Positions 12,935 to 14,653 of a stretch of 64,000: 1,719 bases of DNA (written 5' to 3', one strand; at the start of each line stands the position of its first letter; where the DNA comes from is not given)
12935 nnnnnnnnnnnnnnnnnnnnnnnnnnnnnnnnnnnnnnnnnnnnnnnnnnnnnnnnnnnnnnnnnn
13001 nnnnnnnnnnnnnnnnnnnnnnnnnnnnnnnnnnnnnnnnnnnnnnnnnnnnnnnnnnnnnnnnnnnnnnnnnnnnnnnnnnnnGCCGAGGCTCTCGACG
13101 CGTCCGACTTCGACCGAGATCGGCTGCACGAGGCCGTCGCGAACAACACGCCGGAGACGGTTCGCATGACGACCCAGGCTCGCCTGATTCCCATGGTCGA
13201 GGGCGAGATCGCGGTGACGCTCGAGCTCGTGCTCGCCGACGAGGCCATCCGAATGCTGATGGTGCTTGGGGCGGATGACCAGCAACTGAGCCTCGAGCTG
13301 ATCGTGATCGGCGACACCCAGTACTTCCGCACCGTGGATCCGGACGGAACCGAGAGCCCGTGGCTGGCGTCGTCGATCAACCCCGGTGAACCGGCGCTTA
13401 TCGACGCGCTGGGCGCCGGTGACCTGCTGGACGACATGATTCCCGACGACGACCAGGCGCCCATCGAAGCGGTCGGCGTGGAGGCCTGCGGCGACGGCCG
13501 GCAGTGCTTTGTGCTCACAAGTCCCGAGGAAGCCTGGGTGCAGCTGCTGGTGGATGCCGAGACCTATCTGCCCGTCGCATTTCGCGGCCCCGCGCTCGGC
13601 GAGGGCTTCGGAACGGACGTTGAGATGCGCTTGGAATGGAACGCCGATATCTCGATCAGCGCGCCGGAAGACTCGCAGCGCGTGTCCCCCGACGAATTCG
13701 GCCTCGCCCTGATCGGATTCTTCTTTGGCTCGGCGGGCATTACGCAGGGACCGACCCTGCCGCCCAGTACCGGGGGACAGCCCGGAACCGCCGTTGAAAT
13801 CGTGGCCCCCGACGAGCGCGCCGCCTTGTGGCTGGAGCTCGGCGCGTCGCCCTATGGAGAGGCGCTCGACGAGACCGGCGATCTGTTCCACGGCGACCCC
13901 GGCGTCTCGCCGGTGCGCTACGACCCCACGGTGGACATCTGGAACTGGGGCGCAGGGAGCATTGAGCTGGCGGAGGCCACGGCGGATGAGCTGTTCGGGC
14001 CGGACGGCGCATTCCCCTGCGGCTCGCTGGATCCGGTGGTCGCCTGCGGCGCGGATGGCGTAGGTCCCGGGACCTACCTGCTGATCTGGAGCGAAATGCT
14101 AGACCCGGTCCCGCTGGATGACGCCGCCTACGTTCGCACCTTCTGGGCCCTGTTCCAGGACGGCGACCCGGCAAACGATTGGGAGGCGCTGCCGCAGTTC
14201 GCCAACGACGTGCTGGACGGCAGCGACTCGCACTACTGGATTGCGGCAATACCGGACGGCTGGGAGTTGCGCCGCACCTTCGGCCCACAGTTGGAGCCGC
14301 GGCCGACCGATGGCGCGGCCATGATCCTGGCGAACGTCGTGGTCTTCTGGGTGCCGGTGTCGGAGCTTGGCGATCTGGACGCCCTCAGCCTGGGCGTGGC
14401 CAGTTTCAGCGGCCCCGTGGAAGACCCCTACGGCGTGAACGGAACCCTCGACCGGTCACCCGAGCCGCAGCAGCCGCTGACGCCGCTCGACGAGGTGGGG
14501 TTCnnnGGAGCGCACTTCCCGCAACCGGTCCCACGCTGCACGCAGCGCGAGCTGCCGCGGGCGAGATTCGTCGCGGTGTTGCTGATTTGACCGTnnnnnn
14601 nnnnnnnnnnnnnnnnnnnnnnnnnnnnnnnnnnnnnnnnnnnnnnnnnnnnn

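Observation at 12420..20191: Tandem triplication of a PT-linker lipoprotein family convergent with a DUF3179 lipoprotein: candidate uncharacterised cell-envelope module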

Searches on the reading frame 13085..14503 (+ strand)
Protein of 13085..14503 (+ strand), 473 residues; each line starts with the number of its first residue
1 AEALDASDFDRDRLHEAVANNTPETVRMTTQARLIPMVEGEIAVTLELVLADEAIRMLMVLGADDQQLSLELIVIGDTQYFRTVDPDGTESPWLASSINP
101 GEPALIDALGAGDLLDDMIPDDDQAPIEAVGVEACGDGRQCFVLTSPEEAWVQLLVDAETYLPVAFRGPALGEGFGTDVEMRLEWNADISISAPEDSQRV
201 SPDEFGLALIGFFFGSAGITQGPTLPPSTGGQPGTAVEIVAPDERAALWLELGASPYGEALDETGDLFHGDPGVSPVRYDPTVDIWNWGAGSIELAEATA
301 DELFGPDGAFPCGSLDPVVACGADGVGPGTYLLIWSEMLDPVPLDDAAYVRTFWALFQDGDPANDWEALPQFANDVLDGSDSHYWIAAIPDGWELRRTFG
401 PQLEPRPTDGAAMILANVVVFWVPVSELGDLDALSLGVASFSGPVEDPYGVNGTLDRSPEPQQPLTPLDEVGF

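Call 7: find_homologous_proteins(query=window:13085-14503:+, max_evalue=0.001)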
Query seq(473 aa) (473 aa): 52 proteins with E <= 0.001 among 8000 candidates.
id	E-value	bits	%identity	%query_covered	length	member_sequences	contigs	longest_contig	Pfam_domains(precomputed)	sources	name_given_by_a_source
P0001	0.0e+0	1066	100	100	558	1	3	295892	-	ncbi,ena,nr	ncbi:MAG: hypothetical protein OXG33_02340 [Chloroflexi bacterium]|nr:hypothetical protein [Chlorofl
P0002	1.2e-277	940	88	100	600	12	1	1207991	-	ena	-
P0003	1.5e-277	939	89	100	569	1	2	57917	-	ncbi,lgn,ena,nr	ncbi:MAG: hypothetical protein OXG43_13525 [Chloroflexi bacterium]|nr:hypothetical protein [Chlorofl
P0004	3.7e-270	915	86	100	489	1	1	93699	-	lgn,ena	-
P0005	3.0e-265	899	85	100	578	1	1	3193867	-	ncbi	-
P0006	1.8e-257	873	83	98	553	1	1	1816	-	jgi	jgi:hypothetical protein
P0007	7.5e-254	861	82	99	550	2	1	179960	-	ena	-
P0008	2.7e-251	853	85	94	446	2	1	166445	-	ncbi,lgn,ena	-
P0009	4.8e-249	845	85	94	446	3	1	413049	-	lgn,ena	-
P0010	5.1e-248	842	85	94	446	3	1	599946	-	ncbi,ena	-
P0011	8.9e-248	841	81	99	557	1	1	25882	-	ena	-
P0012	2.8e-246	836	80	99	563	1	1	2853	-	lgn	-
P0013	1.0e-243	828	79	99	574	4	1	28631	-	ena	-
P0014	3.2e-240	816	77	99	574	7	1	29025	-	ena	-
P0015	8.1e-239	812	75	99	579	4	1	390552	-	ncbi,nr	ncbi:MAG: hypothetical protein OXG79_01175 [Chloroflexi bacterium]|nr:hypothetical protein [Chlorofl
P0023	9.6e-217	739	71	99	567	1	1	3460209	-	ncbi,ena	-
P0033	7.0e-184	630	58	99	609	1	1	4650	-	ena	-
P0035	1.3e-182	626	65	94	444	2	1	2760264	-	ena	-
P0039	2.4e-137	477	58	44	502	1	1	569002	-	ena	-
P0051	1.5e-47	181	44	48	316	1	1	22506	-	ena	-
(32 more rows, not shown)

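Call 12: search_solved_structures(query=A2, max_evalue=10)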
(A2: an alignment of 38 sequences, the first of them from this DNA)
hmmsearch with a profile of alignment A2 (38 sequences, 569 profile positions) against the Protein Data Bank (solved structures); distinct sequences matched with E-value up to 10: 11.
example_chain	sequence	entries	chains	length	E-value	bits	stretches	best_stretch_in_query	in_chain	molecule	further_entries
3ghp_A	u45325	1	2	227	0.11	14.3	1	55-102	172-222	Cellulosomal scaffoldin adaptor protein B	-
7q5q_B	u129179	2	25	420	0.24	13.2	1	39-144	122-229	Dihydrolipoyllysine-residue succinyltransferase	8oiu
4l3a_A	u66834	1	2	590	0.28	12.9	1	61-91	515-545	Internalin K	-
8x8h_A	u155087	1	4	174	0.32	12.7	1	73-92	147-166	Pectate disaccharide-lyase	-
9njt_A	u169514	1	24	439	0.61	11.8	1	36-115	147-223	Dihydrolipoyllysine-residue succinyltransferase component of 2-oxoglutarate dehydrogenase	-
9cca_A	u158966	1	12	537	2.8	9.6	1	55-99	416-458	Circumsporozoite protein,Pyridoxal 5'-phosphate synthase subunit Pdx1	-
9cca_G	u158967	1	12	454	3.5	9.3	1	56-99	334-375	Circumsporozoite protein,Pyridoxal 5'-phosphate synthase subunit PDX2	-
23px_A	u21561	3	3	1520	4.4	9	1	47-97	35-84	Putative lipoprotein AcfD homolog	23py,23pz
30je_A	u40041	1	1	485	5.3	8.7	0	9-88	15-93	Envelope glycoprotein C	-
9wqv_a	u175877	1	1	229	5.9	8.6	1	33-99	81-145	NADH:ubiquinone oxidoreductase 41 kd complex i subunit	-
6d34_A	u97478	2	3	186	6.1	8.5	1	58-99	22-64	TerC | Terfestatin Biosyntheis Enzyme C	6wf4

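Call 15: find_encoding_contigs(protein=P0023, flank=10000, max_places=3)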
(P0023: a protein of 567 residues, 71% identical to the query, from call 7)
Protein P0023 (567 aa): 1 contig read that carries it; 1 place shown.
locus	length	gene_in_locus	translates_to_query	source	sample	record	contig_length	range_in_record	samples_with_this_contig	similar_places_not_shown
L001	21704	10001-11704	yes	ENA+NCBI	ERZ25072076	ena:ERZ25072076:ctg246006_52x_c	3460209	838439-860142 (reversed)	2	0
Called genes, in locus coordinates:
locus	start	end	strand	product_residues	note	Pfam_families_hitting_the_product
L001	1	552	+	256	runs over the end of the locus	PF00106:adh_short, PF01370:Epimerase, PF08659:KR, PF13561:adh_short_C2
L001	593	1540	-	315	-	PF01548:DEDD_Tnp_IS110, PF02371:Transposase_20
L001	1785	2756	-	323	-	PF00753:Lactamase_B, PF12706:Lactamase_B_2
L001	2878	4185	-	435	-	PF00171:Aldedh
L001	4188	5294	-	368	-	PF00696:AA_kinase, PF01472:PUA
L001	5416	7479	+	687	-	PF00009:GTP_EFTU, PF22042:EF-G_D2, PF14492:EFG_III, PF03764:EFG_IV, PF00679:EFG_C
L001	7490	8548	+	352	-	PF05343:Peptidase_M42, PF01546:Peptidase_M20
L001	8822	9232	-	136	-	PF01850:PIN (weak), PF13470:PIN_3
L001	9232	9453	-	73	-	PF19891:DUF6364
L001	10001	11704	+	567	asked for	-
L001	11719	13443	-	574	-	PF11376:DUF3179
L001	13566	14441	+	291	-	PF01209:Ubie_methyltran (faint), PF13847:Methyltransf_31 (weak), PF13649:Methyltransf_25 (weak)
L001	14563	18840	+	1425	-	PF00270:DEAD, PF04851:ResIII (faint), PF00271:Helicase_C, PF19306:WHD_Lhr, PF08494:DEAD_assoc, PF23235:WHD_3rd_Lhr, PF23234:WHD_4th_Lhr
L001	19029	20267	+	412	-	PF00578:AhpC-TSA, PF08534:Redoxin, PF17991:Thioredoxin_10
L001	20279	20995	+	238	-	PF02683:DsbD_TM, PF13386:DsbD_2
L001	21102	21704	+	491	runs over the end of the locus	-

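Call 16: find_encoding_contigs(protein=P0035, flank=10000, max_places=3)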
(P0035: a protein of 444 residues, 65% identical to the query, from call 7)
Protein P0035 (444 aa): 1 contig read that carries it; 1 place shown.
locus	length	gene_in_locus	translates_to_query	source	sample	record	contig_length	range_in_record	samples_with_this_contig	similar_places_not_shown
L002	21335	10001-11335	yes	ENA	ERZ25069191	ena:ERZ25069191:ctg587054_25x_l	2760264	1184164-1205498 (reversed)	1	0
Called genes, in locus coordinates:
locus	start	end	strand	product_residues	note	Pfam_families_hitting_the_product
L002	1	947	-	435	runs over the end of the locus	PF00171:Aldedh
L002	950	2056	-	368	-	PF00696:AA_kinase, PF01472:PUA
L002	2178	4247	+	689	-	PF00009:GTP_EFTU, PF22042:EF-G_D2, PF14492:EFG_III, PF03764:EFG_IV, PF00679:EFG_C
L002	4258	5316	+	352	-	PF05343:Peptidase_M42, PF01546:Peptidase_M20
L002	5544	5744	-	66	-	-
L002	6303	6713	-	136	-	PF01850:PIN, PF13470:PIN_3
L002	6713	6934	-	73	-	PF19891:DUF6364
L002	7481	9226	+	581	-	-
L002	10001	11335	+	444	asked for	-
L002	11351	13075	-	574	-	PF11376:DUF3179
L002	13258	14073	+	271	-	PF13847:Methyltransf_31 (weak), PF13649:Methyltransf_25 (weak)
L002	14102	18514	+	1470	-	PF25794:SACS (faint), PF04851:ResIII, PF00270:DEAD, PF18766:SWI2_SNF2, PF00271:Helicase_C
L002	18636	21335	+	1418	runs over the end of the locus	PF00270:DEAD, PF04851:ResIII (faint), PF00271:Helicase_C, PF19306:WHD_Lhr, PF08494:DEAD_assoc, PF23235:WHD_3rd_Lhr, PF23234:WHD_4th_Lhr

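Call 17: predict_structure(alignment_id=A2)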
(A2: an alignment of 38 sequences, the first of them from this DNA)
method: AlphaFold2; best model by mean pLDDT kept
length: 473 residues; sequences in the alignment: 38
mean_pLDDT: 72.9   pTM: 0.51
mean pLDDT of the five models: 72.9, 72.4, 72.1, 71.9, 69.3
residues with pLDDT >= 90: 70; 70-90: 246; 50-70: 85; < 50: 72
segments of 3 or more residues with pLDDT < 50: 34-39, 101-103, 107-113, 171-176, 213-257
pLDDT, mean of each block of 10 residues (from residue 1): 79 86 84 46 79 82 64 86 78 79 46 52 67 86 79 85 78 49 87 89 64 38 23 25 37 45 63 59 82 82 83 86 86 85 80 92 78 67 89 90 91 88 91 90 76 80 81 57
secondary structure, 60 per line:
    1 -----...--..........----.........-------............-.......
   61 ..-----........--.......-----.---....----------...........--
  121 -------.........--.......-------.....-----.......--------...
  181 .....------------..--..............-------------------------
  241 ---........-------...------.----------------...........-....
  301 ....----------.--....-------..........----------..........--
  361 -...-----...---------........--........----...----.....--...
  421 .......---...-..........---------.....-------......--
elements in order: H11-20 E25-33 E41-49 E54-62 E68-75 E78-84 E94-97 H108-118 E128-136 E139-145 E153-157 E163-169 E178-185 H202-215 H244-251 E259-261 E285-295 H297-304 E318-321 E329-338 E349-358 E382-389 E392-399 E404-406 E411-415 E418-424 E435-444 E454-458 H468-471

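Call 20: fold_search(model_id=the predicted structure, library=pdb)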
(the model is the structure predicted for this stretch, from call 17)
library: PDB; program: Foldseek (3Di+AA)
matches with E <= 10: 1227; with E <= 0.001: 28
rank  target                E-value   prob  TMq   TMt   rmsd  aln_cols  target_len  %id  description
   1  7zgn_A                2.4e-06  0.99  0.20  0.19  17.1       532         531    9  Plant/insect N-glycan active PNGase (released 2022-09-07)
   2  7zgn_B                4.2e-06  0.99  0.20  0.19  16.9       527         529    8  Plant/insect N-glycan active PNGase (released 2022-09-07)
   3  3mha_A                2.9e-05  1.00  0.25  0.51   6.4       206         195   14  Crystal structure of LprG from Mycobacterium tuberculosis bound to PIM (released 2010-09-01)
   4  2zf4_F                3.1e-05  1.00  0.23  0.48   6.4       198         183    8  Crystal Structure of VioE complexed with phenylpyruvic acid (released 2008-01-01)
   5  2v42_A                3.4e-05  1.00  0.25  0.36  15.3       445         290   10  Crystal structure of RseB: a sensor for periplasmic stress response in E. coli (released 2007-08-28)
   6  2zf4_C                4.0e-05  1.00  0.23  0.50   6.3       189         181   10  Crystal Structure of VioE complexed with phenylpyruvic acid (released 2008-01-01)
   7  2zf4_E                4.5e-05  1.00  0.22  0.47   6.5       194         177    8  Crystal Structure of VioE complexed with phenylpyruvic acid (released 2008-01-01)
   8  4zra_C                4.8e-05  1.00  0.28  0.59   5.6       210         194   15  CRYSTAL STRUCTURE OF MYCOBACTERIUM TUBERCULOSIS LPRG BINDING TO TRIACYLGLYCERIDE (released 2016-02-10)
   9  2zf4_D                4.8e-05  1.00  0.24  0.52   5.8       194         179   10  Crystal Structure of VioE complexed with phenylpyruvic acid (released 2008-01-01)
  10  3mh8_A                4.8e-05  1.00  0.26  0.53   6.4       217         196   14  Crystal structure of LprG from Mycobacterium tuberculosis (released 2010-09-01)
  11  2zf3_D                5.0e-05  1.00  0.23  0.50   6.2       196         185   10  Crystal Structure of VioE (released 2008-01-01)
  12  3mha_B                5.3e-05  1.00  0.28  0.58   5.6       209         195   14  Crystal structure of LprG from Mycobacterium tuberculosis bound to PIM (released 2010-09-01)
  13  3mh9_A                5.6e-05  1.00  0.27  0.54   6.5       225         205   16  Crystal structure of LprG mutant V91W from Mycobacterium tuberculosis (released 2010-09-01)
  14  2zf4_B                6.6e-05  1.00  0.23  0.50   6.2       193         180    8  Crystal Structure of VioE complexed with phenylpyruvic acid (released 2008-01-01)
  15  2zf3_E                7.8e-05  1.00  0.23  0.49   6.3       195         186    9  Crystal Structure of VioE (released 2008-01-01)
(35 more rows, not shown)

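Call 35: search_protein_representatives(alignment_id=A2)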
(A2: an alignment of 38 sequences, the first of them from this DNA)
Query: 38 sequences, 569 profile positions. Proteins with E-value up to 0.001 (for the whole library): 2655; up to 1e-10: 95; up to 1e-30: 25. The best 150 are listed.
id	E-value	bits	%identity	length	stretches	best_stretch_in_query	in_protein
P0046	1.3e-228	776.8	-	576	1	5-567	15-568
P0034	1.8e-219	746.5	-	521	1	97-569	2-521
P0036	3.2e-211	719.3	-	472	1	138-568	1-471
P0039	1.4e-183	628.0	-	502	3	99-318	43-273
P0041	8.6e-176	602.3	-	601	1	140-568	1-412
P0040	1.4e-148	512.5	-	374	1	239-523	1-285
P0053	8.5e-105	368.0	-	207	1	338-522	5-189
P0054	6.5e-97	341.9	-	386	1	136-458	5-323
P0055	2.4e-67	244.3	-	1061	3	356-567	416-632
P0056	4.1e-64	233.6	-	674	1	345-566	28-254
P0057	2.5e-63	231.1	-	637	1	356-566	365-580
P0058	2.6e-61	224.4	-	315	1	342-566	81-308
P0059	1.9e-58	214.9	-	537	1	357-565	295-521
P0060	1.1e-55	205.8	-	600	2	7-310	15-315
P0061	5.2e-50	187.1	-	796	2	13-310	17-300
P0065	7.3e-43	163.5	-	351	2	60-314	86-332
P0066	3.9e-42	161.1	-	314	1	52-313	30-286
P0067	1.4e-39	152.6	-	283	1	67-319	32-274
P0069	4.5e-35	137.8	-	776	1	11-319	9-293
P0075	9.2e-26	107.0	-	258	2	103-309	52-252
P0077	5.6e-23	97.8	-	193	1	145-314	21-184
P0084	5.8e-19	84.6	-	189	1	203-329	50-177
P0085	9.3e-19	83.9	-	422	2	357-539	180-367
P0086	1.6e-18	83.1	-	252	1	147-320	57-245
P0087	8.4e-18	80.7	-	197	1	87-264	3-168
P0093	2.7e-15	72.5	-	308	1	11-191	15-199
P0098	1.1e-14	70.5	-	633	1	363-527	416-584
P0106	1.9e-13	66.4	-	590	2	343-525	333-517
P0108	9.6e-13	64.0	-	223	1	52-203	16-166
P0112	2.7e-12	62.6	-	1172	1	358-564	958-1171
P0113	3.0e-12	62.4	-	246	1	103-314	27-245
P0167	7.6e-10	54.5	-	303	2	54-192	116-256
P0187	2.3e-09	52.9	-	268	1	11-290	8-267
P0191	3.3e-09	52.4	-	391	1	53-217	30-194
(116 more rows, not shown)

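Call 38: search_protein_families(library=pfam, alignment_id=A4, max_evalue=0.001)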
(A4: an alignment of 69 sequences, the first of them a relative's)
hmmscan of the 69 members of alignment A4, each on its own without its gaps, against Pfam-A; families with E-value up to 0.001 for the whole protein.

A. member 1, P0055 (1061 aa): 1 family
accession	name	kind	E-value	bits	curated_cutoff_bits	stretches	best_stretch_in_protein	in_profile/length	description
PF20009.4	GEVED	-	6.2e-06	27.4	24.4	1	205-292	2-77/78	GEVED domain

B. families by the number of members that match (of 69 scanned): 9 families
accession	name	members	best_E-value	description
PF20009.4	GEVED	5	1.4e-07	GEVED domain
PF00791.26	ZU5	3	2e-07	ZU5 domain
PF07452.17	CHRD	2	3.1e-14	CHRD domain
PF02412.23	TSP_3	2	6.9e-12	Thrombospondin type 3 repeat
PF13620.12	CarboxypepD_reg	2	3e-05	Carboxypeptidase regulatory-like domain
PF13948.11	DUF4215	1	8.4e-27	Domain of unknown function (DUF4215)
PF17210.9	SdrD_B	1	2.7e-25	SdrD B-like domain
PF00263.26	Secretin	1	5.3e-09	Bacterial type II and III secretion system protein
PF01650.23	Peptidase_C13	1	0.00014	Peptidase C13 family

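Call 40: search_protein_families(library=pfam, alignment_id=A5, max_evalue=0.01)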
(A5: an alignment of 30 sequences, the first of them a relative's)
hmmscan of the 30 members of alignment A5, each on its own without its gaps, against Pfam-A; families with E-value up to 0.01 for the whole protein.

A. member 1, P0060 (600 aa): 0 families

B. families by the number of members that match (of 30 scanned): 3 families
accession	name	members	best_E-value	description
PF11611.13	DUF4352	2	7.8e-18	Domain of unknown function (DUF4352)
PF01551.29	Peptidase_M23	1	1.9e-12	Peptidase family M23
PF07161.20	LppX_LprAFG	1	1.9e-08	LppX_LprAFG lipoprotein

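Call 48: find_related_loci(query=A2, collection=genome_contigs, flank=8000)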
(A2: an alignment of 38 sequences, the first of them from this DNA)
Query A2 (473 aa) in genome_contigs; peptide patterns used: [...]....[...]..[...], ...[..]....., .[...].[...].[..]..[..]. (x = any residue, [..] = any of these).
173 stretches matched a pattern; 11 encode a relative of the query (tblastn E <= 1e-3); 9 distinct loci.
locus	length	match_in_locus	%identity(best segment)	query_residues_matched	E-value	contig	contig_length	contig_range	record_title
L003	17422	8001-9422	89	1-473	0e+0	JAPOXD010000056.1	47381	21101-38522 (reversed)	MAG: Chloroflexota bacterium isolate COS3_bin_17 NODE_288_length_47381_cov_43.8628, whole genome shotgun sequence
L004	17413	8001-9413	87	3-473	0e+0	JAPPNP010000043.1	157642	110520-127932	MAG: Chloroflexota bacterium isolate RHO3_bin_74 NODE_215_length_157642_cov_23.536434, whole genome shotgun sequence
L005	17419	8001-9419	85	1-473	0e+0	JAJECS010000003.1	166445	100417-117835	MAG: Chloroflexota bacterium isolate jk18xAbins.3 k141_1234763, whole genome shotgun sequence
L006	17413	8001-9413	83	3-473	0e+0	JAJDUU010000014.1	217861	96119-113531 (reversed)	MAG: Chloroflexota bacterium isolate jk18x1bzbins.9 k141_293875, whole genome shotgun sequence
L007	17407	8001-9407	71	4-473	0e+0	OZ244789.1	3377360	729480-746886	MAG: Chloroflexota bacterium isolate ab4077b5-c520-4789-84b5-e4883557eec7 genome assembly, chromosome: 1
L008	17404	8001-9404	71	5-473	0e+0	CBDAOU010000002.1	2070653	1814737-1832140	MAG: Chloroflexota bacterium isolate 1ab9ed6c-b116-4708-afc9-c8c3060f4704 genome assembly, contig: contig_2, whole genom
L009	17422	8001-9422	85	1-473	0e+0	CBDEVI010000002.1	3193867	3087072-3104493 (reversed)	MAG: Chloroflexota bacterium isolate f820a594-4fe9-4b7b-8cc4-7fafcfd9b253 genome assembly, contig: contig_2, whole genom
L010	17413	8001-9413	70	4-473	0e+0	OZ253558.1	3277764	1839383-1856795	MAG: Chloroflexota bacterium isolate faa4938b-925b-4a81-b3a1-ab9e0e292ea9 genome assembly, chromosome: 1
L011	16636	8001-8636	39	262-465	2e-36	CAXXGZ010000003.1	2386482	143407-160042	MAG: Chloroflexota bacterium isolate 2d6b9f97-f50f-46fd-9931-9ea7ae414042 genome assembly, contig: contig_3, whole genom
